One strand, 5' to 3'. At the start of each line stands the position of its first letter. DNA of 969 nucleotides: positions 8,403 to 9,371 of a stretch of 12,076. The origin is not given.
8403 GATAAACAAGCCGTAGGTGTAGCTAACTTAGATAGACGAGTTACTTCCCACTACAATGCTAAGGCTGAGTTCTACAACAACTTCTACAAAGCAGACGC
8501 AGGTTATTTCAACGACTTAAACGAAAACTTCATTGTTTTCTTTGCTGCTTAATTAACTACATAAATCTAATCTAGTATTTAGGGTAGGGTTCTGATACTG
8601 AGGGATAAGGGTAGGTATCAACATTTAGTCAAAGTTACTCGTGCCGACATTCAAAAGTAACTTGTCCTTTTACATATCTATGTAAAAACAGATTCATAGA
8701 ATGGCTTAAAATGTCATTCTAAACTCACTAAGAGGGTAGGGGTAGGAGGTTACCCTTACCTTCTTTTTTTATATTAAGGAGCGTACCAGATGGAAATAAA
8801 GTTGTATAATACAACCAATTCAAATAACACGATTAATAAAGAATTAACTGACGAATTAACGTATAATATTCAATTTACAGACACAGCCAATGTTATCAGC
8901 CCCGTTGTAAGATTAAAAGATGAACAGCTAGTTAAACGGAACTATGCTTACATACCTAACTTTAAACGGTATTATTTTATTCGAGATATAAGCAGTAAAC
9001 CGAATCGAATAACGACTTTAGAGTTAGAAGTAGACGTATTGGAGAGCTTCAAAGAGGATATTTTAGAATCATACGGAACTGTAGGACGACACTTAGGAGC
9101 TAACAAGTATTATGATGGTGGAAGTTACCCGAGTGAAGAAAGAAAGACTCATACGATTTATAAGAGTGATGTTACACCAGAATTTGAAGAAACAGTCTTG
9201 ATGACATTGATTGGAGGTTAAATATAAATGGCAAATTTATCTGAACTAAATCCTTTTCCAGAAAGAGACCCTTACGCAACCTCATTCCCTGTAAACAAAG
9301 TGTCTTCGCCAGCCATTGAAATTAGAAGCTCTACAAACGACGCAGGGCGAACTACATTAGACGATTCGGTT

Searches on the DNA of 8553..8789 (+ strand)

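Call 59: build_rna_model(alignment_id=A2, structure=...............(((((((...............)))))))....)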
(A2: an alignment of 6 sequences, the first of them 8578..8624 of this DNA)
Model R1 built from alignment A2 (6 sequences, 48 columns); structure: as given.
model positions 46; base pairs 7; branch points 0; effective number of sequences 5.83; information 1.197 bits per position. Calibrated on 0.2 Mb of random sequence (short: E-values are rough).
structure used (alignment columns):
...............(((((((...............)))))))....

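Call 61: search_with_rna_model(model_id=R1, sources=[window, L001, L002, L003, L004, L005, L006, L007, L008, L009, L010, L011, L012, L013, L014, L015, L016, L017, L018, L019, L020, L021, L022, L023, L024, L025, L026, L027, L028, L029, L030, L031, L032, L033, L034, L035, L036, L037, L038, L039, L040, L041, L042, L043, L044, L045, L046, L047, L048, L049, L050, L051, L052, L053, L054, L055, L056, L057, L058, L059, L060, L061, L062, L063, L064, L065, L066, L067, L068, L069, L070, L071, L072, L073, L074, L075, L076, L077, L082, L084, L085, L086, L087, L088, L089, L090, L091, L095, L096, L097, L098, L099], max_evalue=10)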
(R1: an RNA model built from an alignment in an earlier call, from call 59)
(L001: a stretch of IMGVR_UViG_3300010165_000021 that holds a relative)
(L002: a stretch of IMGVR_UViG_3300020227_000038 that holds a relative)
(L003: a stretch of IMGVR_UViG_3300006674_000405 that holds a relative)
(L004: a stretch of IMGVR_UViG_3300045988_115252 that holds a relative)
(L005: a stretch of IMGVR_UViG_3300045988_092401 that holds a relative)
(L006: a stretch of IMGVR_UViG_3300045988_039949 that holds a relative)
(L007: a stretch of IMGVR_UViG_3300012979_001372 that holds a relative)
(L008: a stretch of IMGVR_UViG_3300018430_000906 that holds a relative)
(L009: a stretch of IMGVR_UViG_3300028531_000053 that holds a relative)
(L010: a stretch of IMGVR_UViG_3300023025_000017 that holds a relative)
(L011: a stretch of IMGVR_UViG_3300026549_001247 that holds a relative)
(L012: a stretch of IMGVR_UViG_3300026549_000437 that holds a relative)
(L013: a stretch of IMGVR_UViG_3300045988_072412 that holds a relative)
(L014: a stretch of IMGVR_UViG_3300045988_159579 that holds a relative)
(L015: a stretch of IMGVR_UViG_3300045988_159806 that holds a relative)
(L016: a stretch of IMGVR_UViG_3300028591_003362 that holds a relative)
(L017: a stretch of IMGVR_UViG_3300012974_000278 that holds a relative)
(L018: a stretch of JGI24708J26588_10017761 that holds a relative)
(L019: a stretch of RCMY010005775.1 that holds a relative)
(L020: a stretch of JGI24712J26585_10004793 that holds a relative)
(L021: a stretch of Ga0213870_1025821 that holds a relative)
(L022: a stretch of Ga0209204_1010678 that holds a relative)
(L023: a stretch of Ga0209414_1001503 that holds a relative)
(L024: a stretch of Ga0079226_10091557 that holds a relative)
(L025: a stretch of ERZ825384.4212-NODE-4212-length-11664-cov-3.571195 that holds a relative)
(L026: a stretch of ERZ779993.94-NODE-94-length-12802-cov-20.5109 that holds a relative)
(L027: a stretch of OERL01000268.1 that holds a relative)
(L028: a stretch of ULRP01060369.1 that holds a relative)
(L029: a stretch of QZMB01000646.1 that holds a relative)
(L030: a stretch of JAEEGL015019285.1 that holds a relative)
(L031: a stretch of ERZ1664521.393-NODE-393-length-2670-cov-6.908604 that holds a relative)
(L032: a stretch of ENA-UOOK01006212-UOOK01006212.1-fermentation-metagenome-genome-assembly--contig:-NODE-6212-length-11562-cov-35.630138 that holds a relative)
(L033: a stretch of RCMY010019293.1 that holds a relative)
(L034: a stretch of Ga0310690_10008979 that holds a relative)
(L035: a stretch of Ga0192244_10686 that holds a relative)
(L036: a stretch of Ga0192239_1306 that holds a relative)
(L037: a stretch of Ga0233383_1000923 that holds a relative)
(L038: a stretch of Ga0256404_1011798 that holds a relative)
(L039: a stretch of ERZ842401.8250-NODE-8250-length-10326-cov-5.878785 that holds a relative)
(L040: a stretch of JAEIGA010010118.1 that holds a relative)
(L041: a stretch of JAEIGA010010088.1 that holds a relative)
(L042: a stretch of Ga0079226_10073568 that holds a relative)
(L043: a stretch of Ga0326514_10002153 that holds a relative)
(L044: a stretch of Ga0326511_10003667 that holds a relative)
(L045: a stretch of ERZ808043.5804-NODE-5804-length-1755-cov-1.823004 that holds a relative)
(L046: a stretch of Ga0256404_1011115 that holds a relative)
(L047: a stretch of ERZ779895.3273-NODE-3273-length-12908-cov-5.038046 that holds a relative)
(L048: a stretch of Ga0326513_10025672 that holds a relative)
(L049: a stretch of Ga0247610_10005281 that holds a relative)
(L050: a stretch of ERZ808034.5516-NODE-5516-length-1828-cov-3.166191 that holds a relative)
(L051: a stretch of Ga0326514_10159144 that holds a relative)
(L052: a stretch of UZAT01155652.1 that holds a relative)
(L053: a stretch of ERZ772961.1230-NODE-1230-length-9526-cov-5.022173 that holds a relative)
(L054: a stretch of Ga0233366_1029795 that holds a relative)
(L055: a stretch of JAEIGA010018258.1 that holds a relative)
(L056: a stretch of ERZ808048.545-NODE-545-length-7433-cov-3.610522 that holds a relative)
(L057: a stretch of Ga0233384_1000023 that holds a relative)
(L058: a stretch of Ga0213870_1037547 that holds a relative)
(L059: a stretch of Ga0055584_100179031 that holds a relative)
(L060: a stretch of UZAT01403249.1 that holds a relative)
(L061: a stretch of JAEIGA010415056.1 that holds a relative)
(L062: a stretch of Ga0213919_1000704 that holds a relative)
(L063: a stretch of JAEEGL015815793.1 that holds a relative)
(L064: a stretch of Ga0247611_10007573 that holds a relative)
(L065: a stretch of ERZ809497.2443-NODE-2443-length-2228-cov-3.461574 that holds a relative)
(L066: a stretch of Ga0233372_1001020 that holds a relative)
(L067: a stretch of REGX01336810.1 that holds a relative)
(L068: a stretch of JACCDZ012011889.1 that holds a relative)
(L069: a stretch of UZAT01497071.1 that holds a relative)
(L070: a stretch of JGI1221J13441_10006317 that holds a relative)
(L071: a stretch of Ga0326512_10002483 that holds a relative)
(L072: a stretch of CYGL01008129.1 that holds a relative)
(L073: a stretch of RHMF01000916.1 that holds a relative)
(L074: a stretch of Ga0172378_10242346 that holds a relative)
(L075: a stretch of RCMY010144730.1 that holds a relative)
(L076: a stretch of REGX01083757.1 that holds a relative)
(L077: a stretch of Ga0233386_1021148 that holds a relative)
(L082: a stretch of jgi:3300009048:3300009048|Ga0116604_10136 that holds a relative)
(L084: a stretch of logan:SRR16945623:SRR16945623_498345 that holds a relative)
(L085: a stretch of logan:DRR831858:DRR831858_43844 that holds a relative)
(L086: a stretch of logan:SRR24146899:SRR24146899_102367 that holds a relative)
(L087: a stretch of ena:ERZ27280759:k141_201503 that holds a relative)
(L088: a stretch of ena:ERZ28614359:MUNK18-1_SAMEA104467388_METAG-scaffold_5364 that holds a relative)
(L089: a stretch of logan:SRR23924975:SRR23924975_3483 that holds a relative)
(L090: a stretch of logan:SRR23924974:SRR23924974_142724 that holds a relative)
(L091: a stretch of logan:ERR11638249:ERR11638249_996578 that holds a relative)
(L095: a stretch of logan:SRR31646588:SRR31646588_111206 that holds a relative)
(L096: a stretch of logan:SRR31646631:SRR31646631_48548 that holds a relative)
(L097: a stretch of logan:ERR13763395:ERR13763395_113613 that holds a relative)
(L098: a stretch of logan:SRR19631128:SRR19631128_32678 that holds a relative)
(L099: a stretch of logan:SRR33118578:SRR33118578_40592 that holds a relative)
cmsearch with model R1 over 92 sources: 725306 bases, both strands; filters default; matches with E-value up to 10: 25.
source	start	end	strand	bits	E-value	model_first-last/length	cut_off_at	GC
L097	423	468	+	69.2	4.7e-14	1-46/46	no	0.41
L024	1000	1045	+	68.9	5.4e-14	1-46/46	no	0.46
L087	8581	8626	+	68.9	5.4e-14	1-46/46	no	0.46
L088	8464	8509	+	68.9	5.4e-14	1-46/46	no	0.46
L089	8117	8163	+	66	2.7e-13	1-46/46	no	0.51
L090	8367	8413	+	66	2.7e-13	1-46/46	no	0.51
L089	8175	8221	+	65.3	4e-13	1-46/46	no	0.49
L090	8425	8471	+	65.3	4e-13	1-46/46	no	0.49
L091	1517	1562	+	65.3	4.1e-13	1-46/46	no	0.46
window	8578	8624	+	60.1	7.1e-12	1-46/46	no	0.43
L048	1295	1341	+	14.7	0.61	1-46/46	no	0.4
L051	1672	1718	+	14.7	0.61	1-46/46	no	0.4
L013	5503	5538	+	14.3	0.73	1-46/46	no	0.44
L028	5904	5926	-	12.2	2.4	1-46/46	no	0.48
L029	11688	11710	-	12.2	2.4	1-46/46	no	0.48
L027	11459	11481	-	12.2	2.4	1-46/46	no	0.48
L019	1237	1256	+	11.8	3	1-46/46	no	0.45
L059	227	267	+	11.7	3.2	1-46/46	no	0.46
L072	712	735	-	11.7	3.2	1-46/46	no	0.46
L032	7388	7422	+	10.9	5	1-46/46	no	0.46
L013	10466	10497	-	10.5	6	1-46/46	no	0.38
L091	2246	2304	-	10.1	7.8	1-46/46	no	0.32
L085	160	215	+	10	8.2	1-46/46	no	0.39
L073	3669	3722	+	9.9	8.5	1-46/46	no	0.35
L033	2700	2732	+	9.7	9.5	1-46/46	no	0.33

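Call 91: search_dna_similar(query=window:8553-8789:+, collection=phages, mode=distant, max_evalue=1, max_rows=10)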
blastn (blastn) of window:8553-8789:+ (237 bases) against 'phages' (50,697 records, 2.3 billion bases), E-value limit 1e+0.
Records with a match: 32; places in all: 32; records where one place covers at least 80% of the query: 0.
Best place of each record, by identity: 90-95% 1; 80-90% 7; 60-80% 24.
By first word of the organism name: Streptococcus 24; Cellulophaga 7; Bacteroides 1.
By host as written in the record: Streptococcus thermophilus 10; Streptococcus thermophilus ST67009 7; Streptococcus thermophilus CSK939 2; Streptococcus thermophilus STCH_17 2; Streptococcus thermophilus STCH_16 2; Cellulophaga baltica #18 2; Cellulophaga baltica #17 2; Cellulophaga baltica #4 2; and 3 more.
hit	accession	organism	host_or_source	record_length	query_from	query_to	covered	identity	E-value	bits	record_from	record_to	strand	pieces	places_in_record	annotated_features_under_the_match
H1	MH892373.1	Streptococcus phage SW27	Streptococcus thermophilus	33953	175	229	23%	76.4%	6e-2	43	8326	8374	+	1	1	none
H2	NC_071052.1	Streptococcus phage SW27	Streptococcus thermophilus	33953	175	229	23%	76.4%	6e-2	43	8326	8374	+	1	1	none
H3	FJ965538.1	Streptococcus phage 5093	Streptococcus thermophilus CSK939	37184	175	218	19%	79.5%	2e-1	41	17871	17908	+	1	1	none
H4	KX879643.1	Streptococcus phage CHPC1151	Streptococcus thermophilus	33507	175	218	19%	79.5%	2e-1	41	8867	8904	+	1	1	none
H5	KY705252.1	Streptococcus phage P0092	Streptococcus thermophilus ST67009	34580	175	218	19%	79.5%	2e-1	41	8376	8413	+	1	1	none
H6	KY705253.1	Streptococcus phage P0093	Streptococcus thermophilus ST67009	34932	175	218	19%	79.5%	2e-1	41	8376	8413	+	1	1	none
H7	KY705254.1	Streptococcus phage P0094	Streptococcus thermophilus ST67009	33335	175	218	19%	79.5%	2e-1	41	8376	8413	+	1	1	none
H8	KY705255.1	Streptococcus phage P0095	Streptococcus thermophilus ST67009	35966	175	218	19%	79.5%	2e-1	41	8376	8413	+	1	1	none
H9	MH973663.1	Streptococcus phage SW24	Streptococcus thermophilus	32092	175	218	19%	79.5%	2e-1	41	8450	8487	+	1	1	none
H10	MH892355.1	Streptococcus phage SW4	Streptococcus thermophilus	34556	175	218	19%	79.5%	2e-1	41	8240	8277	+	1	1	none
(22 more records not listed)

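Call 99: search_with_rna_model(model_id=R1, sources=[L100, L102, L103, L101], max_evalue=1)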
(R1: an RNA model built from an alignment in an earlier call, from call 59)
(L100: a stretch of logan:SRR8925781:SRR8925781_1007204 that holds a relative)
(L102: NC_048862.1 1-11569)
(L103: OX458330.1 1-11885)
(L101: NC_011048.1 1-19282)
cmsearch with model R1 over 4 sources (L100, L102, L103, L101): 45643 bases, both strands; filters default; matches with E-value up to 1: 1.
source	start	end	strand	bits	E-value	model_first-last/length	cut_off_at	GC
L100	133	179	+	61.6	2e-13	1-46/46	no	0.43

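Call 104: search_with_rna_model(model_id=R1, sources=[L104, L105, L106, L107, L108], max_evalue=1)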
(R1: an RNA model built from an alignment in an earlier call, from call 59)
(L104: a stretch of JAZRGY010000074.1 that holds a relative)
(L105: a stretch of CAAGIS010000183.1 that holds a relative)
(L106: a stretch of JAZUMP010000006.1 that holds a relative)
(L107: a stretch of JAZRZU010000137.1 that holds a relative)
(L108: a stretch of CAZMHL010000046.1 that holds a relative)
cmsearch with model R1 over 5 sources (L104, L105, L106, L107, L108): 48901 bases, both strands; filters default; matches with E-value up to 1: 0.
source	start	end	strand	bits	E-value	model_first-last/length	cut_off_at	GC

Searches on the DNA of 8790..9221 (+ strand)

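Call 49: search_rna_families(sources=[L087, L089, L091, L097, L095], threshold=evalue, max_evalue=1)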
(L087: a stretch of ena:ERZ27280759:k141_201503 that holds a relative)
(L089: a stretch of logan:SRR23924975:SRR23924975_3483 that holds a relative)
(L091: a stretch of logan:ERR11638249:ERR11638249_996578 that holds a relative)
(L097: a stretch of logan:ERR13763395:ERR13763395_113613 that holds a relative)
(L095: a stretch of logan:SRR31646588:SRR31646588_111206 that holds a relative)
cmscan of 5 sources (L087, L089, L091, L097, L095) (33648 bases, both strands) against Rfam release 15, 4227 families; matches with E-value up to 1: 1.
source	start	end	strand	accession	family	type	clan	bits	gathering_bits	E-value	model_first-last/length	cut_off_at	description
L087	5354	5403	-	RF01139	sR2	Gene; snRNA; snoRNA; CD-box;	-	22.4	42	0.52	1-57/57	no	Small nucleolar RNA sR2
